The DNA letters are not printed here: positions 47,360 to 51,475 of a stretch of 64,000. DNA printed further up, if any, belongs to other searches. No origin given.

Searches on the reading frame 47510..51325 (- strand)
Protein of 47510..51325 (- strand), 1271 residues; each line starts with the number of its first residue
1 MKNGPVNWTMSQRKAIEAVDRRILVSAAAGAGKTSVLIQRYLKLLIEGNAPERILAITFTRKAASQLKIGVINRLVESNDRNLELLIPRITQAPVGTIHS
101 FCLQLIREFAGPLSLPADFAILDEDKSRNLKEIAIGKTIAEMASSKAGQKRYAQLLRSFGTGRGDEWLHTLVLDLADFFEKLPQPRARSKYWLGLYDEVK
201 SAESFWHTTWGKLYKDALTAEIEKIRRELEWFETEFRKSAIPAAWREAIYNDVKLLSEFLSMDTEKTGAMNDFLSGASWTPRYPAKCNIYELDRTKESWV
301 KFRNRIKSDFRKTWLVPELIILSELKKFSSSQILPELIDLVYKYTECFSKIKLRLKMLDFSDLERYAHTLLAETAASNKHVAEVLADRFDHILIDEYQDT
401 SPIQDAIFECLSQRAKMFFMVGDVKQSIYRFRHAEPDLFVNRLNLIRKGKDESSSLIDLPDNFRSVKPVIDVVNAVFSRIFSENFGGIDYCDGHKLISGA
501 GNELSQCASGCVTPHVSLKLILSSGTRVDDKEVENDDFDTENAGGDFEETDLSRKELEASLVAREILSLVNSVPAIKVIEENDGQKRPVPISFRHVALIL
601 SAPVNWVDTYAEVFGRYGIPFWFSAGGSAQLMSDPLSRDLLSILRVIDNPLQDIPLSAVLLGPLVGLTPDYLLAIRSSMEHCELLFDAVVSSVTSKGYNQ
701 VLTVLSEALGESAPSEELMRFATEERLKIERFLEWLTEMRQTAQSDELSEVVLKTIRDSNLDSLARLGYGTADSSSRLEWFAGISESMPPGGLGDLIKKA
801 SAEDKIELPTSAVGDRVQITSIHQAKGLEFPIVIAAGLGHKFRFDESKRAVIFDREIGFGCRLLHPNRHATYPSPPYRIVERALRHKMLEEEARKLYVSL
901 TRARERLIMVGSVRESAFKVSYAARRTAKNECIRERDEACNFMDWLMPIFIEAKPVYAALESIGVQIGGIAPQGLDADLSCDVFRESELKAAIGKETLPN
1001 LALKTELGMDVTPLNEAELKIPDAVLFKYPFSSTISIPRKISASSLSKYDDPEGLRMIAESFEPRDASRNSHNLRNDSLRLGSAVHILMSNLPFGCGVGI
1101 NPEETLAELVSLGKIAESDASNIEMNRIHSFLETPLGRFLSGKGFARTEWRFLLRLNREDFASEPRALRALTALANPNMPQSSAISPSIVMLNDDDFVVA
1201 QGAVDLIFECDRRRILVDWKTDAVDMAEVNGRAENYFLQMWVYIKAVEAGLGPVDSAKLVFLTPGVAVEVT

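Call 23: search_protein_families(library=pfam, proteins=[window:47510-51325:-], max_evalue=0.00001)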
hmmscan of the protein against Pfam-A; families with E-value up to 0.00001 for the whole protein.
window:47510-51325:- (1271 aa): 4 families
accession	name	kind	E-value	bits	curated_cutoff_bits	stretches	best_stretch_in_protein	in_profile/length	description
PF00580.27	UvrD-helicase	-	2.6e-53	181.9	23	1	9-441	2-265/271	UvrD/REP helicase N-terminal domain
PF13361.12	UvrD_C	-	1.1e-20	74.9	25.6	1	457-910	1-346/350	UvrD-like helicase C-terminal domain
PF13245.12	AAA_19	-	6.3e-15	56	25.1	1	12-432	1-134/134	AAA domain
PF13538.12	UvrD_C_2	-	4e-09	36.6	27.4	0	885-910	27-52/52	UvrD-like helicase C-terminal domain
